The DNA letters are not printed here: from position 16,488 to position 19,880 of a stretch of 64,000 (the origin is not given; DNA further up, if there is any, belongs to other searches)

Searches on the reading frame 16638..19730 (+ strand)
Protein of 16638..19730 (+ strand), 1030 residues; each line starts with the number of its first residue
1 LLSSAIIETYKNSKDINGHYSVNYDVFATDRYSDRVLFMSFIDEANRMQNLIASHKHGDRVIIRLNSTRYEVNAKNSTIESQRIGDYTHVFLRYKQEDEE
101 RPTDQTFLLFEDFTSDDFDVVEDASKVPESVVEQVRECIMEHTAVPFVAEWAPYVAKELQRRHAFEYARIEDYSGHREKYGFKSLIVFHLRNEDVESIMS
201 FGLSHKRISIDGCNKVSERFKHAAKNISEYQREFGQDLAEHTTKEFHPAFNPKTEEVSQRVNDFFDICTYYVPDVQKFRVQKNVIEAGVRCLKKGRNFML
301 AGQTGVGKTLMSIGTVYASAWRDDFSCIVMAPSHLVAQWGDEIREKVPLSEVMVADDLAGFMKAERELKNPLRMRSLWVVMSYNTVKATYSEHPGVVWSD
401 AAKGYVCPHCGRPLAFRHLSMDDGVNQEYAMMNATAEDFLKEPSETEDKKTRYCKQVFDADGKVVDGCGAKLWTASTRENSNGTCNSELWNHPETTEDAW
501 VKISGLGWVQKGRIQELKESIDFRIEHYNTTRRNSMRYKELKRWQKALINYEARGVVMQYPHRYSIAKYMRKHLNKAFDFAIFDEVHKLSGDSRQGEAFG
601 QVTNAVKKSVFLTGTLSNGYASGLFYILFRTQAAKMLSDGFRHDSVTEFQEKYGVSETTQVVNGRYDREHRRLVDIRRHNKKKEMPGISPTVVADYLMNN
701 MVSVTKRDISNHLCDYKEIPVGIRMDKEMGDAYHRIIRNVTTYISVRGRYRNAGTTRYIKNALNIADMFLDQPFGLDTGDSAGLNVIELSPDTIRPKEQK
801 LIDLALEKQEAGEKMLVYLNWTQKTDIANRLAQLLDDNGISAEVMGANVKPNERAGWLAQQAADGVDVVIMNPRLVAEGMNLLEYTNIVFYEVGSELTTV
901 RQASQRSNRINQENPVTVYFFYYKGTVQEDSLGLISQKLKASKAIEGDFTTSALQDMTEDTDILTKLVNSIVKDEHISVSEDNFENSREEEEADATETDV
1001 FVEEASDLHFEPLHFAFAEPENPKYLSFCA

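Call 86: search_protein_families(library=phrogs, proteins=[window:16638-19730:+], max_evalue=0.00001)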
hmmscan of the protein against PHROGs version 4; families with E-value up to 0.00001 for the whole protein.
window:16638-19730:+ (1030 aa): 3 families
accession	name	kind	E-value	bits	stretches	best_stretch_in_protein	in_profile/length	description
phrog_62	-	DNA, RNA and nucleotide metabolism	9.2e-34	117.2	2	561-950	803-1138/1881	DNA helicase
phrog_16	-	DNA, RNA and nucleotide metabolism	7.7e-13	48.5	1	273-635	269-440/986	DNA helicase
phrog_23807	-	unknown function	1.5e-06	27.3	0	292-388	142-240/1053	-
